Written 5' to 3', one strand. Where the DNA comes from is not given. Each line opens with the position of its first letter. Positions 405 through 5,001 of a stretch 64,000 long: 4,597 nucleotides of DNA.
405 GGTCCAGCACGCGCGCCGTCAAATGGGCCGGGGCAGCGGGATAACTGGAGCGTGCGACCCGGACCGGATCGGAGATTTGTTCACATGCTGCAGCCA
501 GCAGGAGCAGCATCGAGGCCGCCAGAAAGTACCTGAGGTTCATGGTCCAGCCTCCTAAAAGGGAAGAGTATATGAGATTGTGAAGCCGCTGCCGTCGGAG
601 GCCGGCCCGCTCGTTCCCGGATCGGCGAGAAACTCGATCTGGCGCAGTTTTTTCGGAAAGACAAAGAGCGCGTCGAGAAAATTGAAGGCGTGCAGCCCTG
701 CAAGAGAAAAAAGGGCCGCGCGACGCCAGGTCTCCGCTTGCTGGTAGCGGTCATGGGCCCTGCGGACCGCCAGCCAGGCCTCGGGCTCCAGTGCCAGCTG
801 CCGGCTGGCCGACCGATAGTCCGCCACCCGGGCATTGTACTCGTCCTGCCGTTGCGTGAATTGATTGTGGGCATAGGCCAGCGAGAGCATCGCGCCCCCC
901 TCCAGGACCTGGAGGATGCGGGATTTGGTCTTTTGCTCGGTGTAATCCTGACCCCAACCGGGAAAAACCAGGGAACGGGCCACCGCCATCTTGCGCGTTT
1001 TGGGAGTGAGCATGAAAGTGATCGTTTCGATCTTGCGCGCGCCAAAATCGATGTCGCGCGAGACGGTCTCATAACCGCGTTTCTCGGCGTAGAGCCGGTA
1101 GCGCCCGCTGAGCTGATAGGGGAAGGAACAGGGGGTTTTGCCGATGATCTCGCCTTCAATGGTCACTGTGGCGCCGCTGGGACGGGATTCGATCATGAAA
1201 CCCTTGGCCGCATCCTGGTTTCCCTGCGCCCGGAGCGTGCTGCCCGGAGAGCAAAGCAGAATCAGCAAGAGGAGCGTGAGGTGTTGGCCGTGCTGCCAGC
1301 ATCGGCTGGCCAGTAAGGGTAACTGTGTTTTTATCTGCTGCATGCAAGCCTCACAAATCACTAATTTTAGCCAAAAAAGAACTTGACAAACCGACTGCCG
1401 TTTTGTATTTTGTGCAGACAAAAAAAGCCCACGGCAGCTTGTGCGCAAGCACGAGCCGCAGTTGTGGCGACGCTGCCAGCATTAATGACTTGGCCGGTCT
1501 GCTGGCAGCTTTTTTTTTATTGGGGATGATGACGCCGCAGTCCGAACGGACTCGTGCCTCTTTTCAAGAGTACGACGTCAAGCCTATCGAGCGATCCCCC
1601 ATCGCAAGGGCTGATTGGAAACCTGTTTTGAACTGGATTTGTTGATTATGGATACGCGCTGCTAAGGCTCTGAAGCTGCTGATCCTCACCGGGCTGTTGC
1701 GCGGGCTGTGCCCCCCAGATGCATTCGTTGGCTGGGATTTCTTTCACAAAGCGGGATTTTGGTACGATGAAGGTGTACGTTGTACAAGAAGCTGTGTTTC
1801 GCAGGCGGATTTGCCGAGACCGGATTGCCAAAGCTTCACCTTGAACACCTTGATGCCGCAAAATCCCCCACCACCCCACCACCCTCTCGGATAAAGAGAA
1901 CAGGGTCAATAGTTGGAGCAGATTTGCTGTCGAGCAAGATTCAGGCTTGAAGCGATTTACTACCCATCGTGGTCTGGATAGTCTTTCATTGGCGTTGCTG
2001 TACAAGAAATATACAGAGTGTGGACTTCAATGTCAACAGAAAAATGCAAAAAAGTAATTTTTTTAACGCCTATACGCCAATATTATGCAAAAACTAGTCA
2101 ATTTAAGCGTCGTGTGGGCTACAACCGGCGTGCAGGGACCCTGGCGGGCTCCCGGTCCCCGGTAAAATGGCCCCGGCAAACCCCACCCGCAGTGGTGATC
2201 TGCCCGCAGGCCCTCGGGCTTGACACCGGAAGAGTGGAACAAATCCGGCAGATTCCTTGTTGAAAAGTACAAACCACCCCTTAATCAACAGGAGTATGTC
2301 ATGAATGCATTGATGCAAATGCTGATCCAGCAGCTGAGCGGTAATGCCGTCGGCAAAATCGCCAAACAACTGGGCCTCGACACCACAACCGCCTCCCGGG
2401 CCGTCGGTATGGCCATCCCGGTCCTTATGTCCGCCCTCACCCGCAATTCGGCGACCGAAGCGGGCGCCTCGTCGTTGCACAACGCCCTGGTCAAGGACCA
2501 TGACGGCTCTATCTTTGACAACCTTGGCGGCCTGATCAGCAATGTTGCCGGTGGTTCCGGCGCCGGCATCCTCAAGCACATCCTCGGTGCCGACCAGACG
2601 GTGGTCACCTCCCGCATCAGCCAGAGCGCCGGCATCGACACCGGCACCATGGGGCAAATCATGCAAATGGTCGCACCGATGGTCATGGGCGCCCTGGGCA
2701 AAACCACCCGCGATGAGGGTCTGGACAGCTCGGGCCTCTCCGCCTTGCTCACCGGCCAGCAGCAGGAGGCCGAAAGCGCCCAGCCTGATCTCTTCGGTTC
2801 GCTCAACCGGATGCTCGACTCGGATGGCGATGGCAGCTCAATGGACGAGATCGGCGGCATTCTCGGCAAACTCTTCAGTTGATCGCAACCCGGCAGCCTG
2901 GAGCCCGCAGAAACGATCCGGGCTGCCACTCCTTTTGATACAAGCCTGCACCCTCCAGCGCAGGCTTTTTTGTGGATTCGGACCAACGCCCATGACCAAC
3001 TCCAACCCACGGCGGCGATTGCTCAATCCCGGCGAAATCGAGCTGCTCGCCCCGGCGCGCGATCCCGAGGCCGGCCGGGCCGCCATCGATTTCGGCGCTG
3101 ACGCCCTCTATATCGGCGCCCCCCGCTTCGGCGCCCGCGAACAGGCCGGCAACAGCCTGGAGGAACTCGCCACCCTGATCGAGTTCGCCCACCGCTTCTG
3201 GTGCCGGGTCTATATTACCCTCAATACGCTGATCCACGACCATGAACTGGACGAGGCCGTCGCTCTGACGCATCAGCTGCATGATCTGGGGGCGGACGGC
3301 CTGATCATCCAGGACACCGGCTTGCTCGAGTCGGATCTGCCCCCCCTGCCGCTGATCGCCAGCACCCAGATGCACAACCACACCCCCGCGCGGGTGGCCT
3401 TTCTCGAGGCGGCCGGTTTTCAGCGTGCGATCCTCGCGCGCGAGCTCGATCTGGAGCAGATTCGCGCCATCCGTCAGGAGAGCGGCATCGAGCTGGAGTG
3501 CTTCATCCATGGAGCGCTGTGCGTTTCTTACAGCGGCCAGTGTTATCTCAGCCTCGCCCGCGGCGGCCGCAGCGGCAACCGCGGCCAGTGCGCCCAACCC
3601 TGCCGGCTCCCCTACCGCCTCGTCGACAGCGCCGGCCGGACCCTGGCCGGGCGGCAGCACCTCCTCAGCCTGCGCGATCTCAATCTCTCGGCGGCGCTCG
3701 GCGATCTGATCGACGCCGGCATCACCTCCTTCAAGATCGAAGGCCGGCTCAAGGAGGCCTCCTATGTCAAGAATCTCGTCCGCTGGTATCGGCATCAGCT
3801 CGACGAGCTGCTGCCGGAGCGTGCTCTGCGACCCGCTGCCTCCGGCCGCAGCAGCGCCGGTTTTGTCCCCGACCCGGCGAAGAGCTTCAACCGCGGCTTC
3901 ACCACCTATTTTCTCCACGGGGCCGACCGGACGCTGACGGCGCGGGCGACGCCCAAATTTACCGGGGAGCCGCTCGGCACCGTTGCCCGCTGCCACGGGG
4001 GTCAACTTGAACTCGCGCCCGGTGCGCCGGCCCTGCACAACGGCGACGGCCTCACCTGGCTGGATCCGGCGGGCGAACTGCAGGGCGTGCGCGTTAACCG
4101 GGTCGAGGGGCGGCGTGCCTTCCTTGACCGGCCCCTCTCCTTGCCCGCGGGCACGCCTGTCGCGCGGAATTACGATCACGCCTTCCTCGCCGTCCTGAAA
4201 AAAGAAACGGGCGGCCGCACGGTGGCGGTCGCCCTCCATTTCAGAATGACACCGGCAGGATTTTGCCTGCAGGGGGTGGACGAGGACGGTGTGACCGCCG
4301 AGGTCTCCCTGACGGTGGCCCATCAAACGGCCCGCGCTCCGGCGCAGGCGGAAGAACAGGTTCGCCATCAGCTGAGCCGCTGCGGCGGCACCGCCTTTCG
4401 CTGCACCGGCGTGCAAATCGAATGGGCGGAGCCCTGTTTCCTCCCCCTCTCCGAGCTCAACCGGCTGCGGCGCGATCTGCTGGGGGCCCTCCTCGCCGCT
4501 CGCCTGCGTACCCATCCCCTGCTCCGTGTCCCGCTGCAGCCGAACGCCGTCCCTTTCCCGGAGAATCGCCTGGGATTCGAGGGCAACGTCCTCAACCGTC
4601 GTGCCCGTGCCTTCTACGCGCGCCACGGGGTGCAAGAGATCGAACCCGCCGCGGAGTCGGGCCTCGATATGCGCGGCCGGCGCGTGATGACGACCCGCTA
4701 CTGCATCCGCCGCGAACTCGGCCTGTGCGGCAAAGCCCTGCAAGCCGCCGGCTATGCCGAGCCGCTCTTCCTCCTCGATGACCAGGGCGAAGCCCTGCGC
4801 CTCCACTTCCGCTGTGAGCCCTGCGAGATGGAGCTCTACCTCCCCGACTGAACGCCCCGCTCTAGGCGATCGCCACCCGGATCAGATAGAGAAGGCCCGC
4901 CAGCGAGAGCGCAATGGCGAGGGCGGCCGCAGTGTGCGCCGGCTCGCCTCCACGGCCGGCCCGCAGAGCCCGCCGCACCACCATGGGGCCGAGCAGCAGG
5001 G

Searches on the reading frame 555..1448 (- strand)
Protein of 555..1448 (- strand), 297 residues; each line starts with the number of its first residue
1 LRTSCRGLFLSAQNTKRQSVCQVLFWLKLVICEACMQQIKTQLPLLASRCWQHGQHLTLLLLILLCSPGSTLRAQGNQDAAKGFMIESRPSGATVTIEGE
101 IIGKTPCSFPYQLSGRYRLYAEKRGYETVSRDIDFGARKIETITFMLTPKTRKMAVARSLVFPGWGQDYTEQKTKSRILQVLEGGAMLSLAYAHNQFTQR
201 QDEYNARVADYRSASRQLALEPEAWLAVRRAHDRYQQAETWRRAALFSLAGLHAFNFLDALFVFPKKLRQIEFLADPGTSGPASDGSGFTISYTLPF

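Call 76: search_protein_families(library=pfam, proteins=[window:555-1448:-], max_evalue=0.01)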
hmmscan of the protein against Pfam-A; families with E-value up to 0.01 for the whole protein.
window:555-1448:- (297 aa): 2 families
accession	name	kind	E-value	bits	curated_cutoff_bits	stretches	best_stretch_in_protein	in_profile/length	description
PF08308.17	PEGA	-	7.8e-12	45.4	20.8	1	85-145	5-65/71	PEGA domain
PF18935.5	DUF5683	-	5.9e-08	33.3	26.7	1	151-260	4-109/151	Family of unknown function (DUF5683)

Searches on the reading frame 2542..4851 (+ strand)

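Call 19: search_protein_families(library=pfam, proteins=[window:2542-4851:+], max_evalue=0.001)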
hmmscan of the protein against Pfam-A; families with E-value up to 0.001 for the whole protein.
window:2542-4851:+ (769 aa): 2 families
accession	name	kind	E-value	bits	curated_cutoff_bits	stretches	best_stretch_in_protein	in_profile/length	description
PF01136.24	Peptidase_U32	-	2.7e-70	236.7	22.4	1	237-461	2-230/233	Peptidase family U32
PF12392.13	DUF3656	-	4.5e-19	69.6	22.1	1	540-655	1-109/109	Collagenase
